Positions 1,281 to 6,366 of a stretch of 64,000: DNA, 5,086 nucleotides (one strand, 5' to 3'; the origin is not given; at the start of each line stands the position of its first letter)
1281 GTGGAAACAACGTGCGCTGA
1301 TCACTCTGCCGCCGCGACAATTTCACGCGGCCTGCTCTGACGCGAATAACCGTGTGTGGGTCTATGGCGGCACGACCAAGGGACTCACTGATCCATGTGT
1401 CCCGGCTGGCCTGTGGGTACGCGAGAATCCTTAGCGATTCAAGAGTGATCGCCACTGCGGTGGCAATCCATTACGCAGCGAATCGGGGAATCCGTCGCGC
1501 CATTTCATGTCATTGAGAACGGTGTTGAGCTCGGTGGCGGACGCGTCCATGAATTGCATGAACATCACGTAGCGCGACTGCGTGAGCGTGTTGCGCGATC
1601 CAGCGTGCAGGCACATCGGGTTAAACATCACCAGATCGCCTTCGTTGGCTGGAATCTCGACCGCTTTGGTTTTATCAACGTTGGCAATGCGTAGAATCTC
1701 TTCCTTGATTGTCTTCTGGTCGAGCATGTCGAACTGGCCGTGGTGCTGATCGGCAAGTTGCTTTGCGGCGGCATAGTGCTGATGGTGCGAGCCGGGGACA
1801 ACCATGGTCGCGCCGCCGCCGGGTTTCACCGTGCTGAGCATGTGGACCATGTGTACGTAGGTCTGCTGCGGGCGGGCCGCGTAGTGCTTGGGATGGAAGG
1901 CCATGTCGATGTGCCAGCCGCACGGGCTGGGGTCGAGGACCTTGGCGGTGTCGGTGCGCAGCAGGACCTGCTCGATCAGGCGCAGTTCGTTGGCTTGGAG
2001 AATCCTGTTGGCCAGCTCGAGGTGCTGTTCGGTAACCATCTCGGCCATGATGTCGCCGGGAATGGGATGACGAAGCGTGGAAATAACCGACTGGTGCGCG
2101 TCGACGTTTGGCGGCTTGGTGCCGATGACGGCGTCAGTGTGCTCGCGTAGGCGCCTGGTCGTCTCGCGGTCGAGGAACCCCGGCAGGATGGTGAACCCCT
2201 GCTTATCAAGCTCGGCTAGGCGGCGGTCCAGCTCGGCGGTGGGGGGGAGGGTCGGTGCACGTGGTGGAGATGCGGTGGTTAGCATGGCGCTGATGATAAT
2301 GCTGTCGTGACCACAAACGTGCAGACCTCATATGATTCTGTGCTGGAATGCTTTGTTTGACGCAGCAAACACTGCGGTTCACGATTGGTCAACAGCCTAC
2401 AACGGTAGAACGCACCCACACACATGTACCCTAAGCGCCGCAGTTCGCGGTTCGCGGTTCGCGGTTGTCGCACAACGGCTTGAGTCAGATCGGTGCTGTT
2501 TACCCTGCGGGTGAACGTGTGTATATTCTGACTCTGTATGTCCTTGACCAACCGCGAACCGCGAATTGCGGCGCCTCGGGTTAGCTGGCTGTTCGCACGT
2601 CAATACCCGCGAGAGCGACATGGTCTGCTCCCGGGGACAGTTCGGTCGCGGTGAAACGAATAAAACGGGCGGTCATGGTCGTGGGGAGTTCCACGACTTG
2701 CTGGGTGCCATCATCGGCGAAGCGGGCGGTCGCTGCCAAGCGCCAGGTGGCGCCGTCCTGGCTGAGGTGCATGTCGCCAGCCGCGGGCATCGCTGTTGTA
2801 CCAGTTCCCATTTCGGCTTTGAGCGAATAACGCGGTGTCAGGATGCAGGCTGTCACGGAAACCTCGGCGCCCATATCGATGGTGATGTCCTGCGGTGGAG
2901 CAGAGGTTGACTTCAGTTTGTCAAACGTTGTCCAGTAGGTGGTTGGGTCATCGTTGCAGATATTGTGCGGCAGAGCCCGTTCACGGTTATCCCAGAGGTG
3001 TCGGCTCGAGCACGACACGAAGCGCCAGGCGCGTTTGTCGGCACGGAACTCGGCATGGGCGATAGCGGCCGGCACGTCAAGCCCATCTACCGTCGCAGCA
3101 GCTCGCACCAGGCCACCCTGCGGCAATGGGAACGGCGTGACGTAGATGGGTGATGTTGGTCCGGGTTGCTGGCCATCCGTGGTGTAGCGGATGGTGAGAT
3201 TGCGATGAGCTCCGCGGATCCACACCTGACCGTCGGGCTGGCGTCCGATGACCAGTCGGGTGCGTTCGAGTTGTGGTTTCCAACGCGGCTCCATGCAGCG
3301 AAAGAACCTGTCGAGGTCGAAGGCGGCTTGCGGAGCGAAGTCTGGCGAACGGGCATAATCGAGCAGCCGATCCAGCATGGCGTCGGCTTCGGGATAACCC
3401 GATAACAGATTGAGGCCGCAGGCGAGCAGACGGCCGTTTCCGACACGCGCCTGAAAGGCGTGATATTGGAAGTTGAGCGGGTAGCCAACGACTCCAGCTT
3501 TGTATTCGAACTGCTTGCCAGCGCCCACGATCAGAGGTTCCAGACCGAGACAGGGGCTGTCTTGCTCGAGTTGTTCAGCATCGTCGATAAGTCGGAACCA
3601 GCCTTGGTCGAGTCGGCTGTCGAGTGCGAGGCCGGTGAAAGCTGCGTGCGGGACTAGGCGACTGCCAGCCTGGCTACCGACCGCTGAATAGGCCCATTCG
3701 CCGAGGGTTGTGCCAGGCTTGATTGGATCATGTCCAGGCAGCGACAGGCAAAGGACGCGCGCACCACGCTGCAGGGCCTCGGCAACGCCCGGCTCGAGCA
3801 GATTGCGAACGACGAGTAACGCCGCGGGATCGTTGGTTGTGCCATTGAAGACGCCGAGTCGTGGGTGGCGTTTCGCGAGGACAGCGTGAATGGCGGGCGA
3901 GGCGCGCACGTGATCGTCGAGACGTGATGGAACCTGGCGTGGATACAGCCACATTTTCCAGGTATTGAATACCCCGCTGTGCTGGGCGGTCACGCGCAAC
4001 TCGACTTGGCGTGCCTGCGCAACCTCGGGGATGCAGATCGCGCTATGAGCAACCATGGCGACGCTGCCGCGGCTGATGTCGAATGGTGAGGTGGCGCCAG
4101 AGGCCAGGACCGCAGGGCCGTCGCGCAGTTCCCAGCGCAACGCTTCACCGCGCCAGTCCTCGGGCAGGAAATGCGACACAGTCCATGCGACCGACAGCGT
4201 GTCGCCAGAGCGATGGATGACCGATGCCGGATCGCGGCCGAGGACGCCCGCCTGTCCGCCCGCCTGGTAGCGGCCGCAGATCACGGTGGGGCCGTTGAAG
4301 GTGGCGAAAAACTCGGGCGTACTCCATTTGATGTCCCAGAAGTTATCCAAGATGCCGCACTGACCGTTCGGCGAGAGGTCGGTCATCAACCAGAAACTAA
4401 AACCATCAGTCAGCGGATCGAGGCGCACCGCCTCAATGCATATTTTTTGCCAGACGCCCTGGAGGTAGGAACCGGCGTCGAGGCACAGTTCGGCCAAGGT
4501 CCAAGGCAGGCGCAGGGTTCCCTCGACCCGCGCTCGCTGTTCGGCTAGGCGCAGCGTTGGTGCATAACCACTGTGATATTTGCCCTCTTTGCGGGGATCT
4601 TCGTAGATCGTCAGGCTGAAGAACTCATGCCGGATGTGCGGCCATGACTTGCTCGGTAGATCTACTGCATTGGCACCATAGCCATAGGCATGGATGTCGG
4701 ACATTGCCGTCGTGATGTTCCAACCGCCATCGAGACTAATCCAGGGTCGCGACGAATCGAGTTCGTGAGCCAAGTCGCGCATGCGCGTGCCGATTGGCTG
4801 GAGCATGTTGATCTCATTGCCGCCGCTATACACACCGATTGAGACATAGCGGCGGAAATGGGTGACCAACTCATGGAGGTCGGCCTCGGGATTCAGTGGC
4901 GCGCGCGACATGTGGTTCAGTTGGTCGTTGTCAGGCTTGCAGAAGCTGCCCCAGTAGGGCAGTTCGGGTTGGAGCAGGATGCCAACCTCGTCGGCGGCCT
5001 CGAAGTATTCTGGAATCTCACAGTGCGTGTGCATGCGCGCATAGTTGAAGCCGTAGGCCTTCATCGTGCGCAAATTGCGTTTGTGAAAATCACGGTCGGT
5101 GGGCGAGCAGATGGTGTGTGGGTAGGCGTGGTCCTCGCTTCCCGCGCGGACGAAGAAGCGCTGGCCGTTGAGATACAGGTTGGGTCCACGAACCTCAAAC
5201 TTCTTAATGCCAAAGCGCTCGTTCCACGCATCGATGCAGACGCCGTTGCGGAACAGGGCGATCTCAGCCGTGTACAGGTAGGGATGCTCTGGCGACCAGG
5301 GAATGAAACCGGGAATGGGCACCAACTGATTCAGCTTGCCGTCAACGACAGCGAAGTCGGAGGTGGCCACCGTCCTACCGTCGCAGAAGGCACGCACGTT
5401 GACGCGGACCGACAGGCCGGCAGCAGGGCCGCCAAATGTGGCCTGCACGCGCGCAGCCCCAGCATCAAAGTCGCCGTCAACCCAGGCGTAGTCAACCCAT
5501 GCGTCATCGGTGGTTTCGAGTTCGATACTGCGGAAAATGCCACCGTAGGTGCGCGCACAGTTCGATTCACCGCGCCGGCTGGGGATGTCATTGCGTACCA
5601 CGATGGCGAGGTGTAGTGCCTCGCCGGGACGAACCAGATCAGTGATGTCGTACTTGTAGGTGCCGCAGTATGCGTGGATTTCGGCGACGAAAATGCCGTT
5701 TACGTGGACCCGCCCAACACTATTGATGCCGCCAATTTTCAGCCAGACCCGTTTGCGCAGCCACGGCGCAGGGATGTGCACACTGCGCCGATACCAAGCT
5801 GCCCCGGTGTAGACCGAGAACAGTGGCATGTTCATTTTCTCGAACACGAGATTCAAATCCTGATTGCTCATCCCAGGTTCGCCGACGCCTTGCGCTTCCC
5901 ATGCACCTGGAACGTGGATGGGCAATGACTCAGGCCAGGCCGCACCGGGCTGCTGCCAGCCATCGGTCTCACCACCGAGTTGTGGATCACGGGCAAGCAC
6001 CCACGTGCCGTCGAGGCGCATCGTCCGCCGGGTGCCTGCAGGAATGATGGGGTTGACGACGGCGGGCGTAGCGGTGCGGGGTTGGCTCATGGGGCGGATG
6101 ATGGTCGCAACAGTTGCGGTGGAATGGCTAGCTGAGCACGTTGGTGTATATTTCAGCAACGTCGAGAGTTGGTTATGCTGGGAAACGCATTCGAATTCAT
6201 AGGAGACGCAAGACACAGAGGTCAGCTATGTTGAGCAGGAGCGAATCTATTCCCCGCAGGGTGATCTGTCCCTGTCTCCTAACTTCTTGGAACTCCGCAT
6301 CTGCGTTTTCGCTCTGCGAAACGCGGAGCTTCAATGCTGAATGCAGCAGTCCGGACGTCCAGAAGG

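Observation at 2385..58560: Long hairpin elements with tandem-oligomer arms fill nearly every intergenic gap, usually starting just after stop codons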

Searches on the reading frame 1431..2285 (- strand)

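Call 15: search_protein_families(library=pfam, proteins=[window:1431-2285:-])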
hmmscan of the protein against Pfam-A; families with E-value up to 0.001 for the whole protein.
window:1431-2285:- (284 aa): 1 family
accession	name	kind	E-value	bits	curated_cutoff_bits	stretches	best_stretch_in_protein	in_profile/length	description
PF05721.19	PhyH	-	2.2e-16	61.3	22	1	27-238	2-211/213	Phytanoyl-CoA dioxygenase (PhyH)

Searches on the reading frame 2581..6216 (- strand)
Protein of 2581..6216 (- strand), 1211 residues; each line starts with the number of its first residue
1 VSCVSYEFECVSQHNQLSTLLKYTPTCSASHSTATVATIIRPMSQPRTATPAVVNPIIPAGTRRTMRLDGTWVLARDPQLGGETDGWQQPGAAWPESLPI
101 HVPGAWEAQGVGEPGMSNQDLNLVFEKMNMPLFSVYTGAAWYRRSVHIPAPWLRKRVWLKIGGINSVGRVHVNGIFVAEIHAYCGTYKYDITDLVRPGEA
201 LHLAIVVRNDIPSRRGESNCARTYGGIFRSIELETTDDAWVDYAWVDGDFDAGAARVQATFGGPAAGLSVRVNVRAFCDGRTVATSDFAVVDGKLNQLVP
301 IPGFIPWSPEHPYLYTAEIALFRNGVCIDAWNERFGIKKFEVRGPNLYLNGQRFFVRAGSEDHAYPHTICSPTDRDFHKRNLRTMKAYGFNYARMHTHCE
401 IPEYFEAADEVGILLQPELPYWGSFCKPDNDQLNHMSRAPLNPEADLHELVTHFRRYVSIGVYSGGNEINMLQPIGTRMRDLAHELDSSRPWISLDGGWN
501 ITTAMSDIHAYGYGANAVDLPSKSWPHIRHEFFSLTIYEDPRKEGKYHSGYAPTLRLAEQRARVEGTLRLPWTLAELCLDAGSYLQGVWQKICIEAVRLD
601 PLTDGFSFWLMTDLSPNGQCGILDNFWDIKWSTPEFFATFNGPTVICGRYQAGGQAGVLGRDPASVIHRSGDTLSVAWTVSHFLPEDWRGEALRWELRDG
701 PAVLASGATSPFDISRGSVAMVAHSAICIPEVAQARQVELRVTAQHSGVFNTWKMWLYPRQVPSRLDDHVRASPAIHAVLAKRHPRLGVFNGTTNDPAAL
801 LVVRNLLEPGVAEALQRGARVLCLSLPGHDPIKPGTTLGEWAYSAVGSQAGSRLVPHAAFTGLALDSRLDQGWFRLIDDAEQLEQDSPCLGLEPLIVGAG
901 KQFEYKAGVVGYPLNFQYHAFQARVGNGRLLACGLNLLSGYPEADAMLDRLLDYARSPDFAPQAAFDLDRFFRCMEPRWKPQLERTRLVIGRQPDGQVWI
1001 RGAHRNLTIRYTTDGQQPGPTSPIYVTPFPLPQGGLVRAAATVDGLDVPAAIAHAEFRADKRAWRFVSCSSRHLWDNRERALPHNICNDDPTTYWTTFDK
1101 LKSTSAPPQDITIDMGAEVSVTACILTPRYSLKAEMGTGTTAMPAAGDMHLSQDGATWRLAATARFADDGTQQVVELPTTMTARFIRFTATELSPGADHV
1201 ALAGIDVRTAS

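Call 15: search_protein_families(library=pfam, proteins=[window:2581-6216:-])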
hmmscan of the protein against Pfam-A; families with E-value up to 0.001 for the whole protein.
window:2581-6216:- (1211 aa): 8 families
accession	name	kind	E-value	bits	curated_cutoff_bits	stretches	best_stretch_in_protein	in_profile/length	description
PF02837.24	Glyco_hydro_2_N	-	1.5e-14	54.7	28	1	67-234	3-166/169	Glycosyl hydrolases family 2, sugar binding domain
PF00754.31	F5_F8_type_C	-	1.5e-11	45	28.2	1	1070-1194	5-116/127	F5/8 type C domain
PF13290.12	CHB_HEX_C_1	-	1.5e-07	31.7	22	1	1000-1045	14-59/67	Chitobiase/beta-hexosaminidase C-terminal domain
PF13287.12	Fn3_assoc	-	4.4e-07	30.3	23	1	1005-1045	8-48/59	Fn3 associated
PF00703.27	Glyco_hydro_2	-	4.6e-07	31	23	1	245-338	7-109/109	Glycosyl hydrolases family 2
PF22666.2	Glyco_hydro_2_N2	-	9.7e-07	29.4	27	1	137-213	47-123/167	Glycosyl hydrolase 2 galactose-binding domain-like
PF22633.2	F5_F8_type_C_2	-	1.6e-05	25.8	27.8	1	1088-1188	4-91/91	NedA-like, galactose-binding domain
PF02836.23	Glyco_hydro_2_C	-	3.5e-05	23.5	21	1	341-492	2-158/302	Glycosyl hydrolases family 2, TIM barrel domain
